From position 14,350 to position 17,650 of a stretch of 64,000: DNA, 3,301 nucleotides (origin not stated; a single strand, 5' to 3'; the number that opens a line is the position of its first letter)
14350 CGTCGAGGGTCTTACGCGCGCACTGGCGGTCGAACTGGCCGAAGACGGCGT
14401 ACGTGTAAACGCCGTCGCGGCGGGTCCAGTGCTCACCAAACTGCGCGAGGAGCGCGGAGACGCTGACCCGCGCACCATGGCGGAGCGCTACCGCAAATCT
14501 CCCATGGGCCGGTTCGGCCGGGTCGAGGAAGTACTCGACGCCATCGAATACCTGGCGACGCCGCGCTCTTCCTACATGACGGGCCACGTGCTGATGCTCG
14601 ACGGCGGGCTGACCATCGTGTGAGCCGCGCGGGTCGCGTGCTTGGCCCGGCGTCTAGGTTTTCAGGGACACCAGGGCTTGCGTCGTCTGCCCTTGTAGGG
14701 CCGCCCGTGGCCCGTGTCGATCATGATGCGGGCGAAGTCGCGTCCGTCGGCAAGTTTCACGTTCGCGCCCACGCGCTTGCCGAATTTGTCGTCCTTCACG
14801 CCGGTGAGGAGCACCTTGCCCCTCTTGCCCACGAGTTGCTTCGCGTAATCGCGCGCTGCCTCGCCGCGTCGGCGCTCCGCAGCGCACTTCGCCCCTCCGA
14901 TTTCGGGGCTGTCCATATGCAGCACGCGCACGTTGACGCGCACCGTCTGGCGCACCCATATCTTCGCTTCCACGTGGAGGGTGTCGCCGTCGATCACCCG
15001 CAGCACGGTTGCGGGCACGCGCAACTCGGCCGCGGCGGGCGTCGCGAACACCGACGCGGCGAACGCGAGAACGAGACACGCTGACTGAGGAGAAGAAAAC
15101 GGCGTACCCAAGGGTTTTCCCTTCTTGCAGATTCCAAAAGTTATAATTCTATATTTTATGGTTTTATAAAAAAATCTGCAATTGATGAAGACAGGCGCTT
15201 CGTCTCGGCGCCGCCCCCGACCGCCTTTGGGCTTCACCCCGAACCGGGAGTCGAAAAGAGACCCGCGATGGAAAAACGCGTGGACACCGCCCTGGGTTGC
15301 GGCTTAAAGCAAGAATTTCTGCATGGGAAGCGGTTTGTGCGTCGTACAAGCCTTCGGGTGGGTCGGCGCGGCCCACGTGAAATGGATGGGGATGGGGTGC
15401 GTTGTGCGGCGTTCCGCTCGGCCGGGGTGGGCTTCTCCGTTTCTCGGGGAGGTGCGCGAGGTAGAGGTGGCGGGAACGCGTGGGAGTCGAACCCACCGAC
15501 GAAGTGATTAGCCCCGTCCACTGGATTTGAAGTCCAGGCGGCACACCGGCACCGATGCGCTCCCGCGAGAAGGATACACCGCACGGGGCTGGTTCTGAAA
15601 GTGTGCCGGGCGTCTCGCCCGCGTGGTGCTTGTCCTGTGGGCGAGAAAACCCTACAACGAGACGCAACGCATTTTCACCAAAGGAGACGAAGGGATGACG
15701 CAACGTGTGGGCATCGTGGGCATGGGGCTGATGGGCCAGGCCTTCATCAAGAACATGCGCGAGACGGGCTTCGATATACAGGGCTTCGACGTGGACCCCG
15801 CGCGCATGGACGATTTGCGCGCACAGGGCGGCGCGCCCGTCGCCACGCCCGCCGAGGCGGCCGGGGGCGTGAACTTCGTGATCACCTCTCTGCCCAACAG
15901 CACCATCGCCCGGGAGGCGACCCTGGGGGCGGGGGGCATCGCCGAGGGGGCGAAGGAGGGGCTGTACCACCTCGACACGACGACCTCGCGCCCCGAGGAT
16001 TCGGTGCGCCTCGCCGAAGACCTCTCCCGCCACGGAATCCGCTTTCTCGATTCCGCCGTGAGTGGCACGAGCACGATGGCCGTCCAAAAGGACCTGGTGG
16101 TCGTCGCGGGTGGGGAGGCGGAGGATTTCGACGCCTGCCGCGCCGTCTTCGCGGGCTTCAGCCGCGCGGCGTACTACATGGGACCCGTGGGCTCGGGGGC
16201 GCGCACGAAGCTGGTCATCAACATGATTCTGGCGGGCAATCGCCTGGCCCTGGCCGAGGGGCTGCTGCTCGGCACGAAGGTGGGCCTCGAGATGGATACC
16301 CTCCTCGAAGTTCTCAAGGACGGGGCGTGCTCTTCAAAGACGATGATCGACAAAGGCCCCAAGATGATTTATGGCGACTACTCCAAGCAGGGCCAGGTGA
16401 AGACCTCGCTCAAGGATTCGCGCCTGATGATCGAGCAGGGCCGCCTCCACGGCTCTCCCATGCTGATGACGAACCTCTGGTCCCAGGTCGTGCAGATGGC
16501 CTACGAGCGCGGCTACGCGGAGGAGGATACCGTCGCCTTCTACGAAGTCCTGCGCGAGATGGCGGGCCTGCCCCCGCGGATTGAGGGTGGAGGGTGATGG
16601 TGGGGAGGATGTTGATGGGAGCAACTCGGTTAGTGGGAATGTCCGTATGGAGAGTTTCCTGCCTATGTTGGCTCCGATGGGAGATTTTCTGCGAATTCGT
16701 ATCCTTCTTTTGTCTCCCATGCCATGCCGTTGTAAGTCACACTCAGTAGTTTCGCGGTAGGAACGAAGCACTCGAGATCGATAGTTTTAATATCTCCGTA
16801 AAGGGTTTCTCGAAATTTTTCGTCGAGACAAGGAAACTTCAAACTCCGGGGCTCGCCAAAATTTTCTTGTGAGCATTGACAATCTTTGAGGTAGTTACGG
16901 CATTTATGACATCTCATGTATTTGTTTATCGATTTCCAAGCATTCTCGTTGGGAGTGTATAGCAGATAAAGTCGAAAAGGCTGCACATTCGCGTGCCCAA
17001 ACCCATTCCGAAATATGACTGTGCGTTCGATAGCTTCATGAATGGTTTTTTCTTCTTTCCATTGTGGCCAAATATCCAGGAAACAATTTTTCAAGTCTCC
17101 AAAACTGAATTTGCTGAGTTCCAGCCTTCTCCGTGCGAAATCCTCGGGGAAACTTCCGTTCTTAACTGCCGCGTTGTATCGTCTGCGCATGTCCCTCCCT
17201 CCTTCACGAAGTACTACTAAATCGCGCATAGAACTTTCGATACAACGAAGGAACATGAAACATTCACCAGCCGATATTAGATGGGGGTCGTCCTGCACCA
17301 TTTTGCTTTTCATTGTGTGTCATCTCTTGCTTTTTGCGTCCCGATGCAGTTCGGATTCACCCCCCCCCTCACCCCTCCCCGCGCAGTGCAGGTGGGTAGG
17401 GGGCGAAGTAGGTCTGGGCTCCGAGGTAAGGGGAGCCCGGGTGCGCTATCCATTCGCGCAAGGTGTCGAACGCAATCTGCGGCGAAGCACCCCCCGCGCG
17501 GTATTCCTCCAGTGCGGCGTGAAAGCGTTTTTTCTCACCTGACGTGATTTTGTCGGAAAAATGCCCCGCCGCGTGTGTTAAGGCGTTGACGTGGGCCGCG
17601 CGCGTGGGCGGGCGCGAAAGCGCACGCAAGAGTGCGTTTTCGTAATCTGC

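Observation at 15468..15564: Unannotated selenocysteine tRNA (selC) on the minus strand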

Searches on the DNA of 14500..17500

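Call 48: search_rna_families(source=window, start=14500, end=17500, threshold=evalue, max_evalue=1)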
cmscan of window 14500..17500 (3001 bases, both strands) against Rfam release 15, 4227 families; matches with E-value up to 1: 3.
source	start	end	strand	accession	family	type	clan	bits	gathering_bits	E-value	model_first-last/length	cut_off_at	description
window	15472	15564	-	RF01852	tRNA-Sec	Gene; tRNA;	CL00001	74.8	47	7.6e-15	1-91/91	no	Selenocysteine transfer RNA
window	15801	15859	+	RF02466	Ms_AS-8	Gene; sRNA;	-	22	48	0.23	1-74/74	no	Actinobacteria sRNA Ms_AS-8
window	15472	15511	+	RF04351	Plastid-psbl-rps4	Cis-reg;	-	20.6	68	0.49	1-53/53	no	Plastid-psbl-rps4 3UTR RNA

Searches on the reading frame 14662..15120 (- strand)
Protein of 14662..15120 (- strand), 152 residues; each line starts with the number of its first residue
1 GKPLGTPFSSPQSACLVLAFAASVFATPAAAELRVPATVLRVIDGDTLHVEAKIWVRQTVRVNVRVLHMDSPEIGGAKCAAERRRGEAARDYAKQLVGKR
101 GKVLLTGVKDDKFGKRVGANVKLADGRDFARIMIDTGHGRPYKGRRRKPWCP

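Call 68: search_protein_families(library=pfam, proteins=[window:14662-15120:-], max_evalue=0.1)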
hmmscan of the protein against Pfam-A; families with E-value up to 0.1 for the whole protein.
window:14662-15120:- (152 aa): 1 family
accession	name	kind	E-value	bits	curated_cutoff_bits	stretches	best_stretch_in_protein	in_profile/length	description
PF00565.23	SNase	-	0.0026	18.6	21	1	64-143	2-78/107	Staphylococcal nuclease homologue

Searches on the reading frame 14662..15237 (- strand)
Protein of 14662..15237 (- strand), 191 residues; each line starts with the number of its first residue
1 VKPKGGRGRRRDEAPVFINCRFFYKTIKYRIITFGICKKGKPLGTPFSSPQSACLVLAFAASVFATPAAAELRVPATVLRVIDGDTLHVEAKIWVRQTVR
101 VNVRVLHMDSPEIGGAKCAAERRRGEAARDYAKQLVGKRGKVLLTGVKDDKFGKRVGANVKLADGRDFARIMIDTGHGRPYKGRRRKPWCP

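Call 13: search_protein_families(library=ncbifam, proteins=[window:14662-15237:-])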
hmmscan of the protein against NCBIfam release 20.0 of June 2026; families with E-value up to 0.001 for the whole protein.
window:14662-15237:- (191 aa): 2 families
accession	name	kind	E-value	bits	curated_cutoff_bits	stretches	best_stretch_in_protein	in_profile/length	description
NF047694.1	TnucaseNucIStaph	equivalog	1.5e-06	27.8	250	1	77-179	48-145/175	thermonuclease NucI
NF047969.1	CaNuclEcnA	equivalog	0.00015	21.8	180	0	76-114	7-40/151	calcium-activated nuclease EcnA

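Call 18: search_protein_families(library=pfam, proteins=[window:14662-15237:-])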
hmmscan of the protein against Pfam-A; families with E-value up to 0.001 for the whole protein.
window:14662-15237:- (191 aa): 0 families

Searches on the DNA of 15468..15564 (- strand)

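Call 36: search_dna_similar(query=window:15468-15564:-, collection=ecoli_genomes, mode=distant, max_rows=3, max_evalue=10)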
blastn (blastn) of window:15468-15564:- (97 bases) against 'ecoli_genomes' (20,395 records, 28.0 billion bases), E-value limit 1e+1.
Records with a match: 5424; places in all: 5425; records where one place covers at least 80% of the query: 0.
Genomes with a match: 5423 of 5426; with a place that covers at least 80% of the query: 0. Places per genome that has any: lowest 1, median 1, highest 2. On chromosomes: 5424 places; on plasmids: 1.
Best place of each record, by identity: 90-95% 5421; 80-90% 3.
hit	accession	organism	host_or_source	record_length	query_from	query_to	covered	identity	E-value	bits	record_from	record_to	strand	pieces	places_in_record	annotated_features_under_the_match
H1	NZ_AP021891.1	Escherichia coli strain 2017.01.04CC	Homo sapiens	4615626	8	45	39%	84.2%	2e-1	43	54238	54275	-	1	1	tRNA-Sec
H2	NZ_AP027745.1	Escherichia coli strain 2017-01-4CC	Homo sapiens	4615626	8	45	39%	84.2%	2e-1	43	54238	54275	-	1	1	tRNA-Sec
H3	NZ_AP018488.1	Escherichia coli O157:H7 strain PV15-279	Homo sapiens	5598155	16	45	31%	90.0%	8e-1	42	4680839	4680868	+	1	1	tRNA-Sec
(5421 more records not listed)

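Call 64: get_annotated_region(hit=H3, flank=80)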
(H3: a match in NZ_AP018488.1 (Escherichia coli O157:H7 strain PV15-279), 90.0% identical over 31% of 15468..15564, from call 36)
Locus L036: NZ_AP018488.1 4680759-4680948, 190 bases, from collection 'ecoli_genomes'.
description: Escherichia coli O157:H7 strain PV15-279 chromosome, complete genome
organism: Escherichia coli O157:H7 strain PV15-279 (NCBI taxid 83334)
replicon: chromosome; assembly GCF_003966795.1
host: Homo sapiens; source: -; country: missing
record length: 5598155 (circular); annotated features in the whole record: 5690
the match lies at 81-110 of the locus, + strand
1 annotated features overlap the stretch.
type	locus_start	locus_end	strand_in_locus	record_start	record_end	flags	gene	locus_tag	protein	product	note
tRNA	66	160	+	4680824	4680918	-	-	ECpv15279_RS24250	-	tRNA-Sec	-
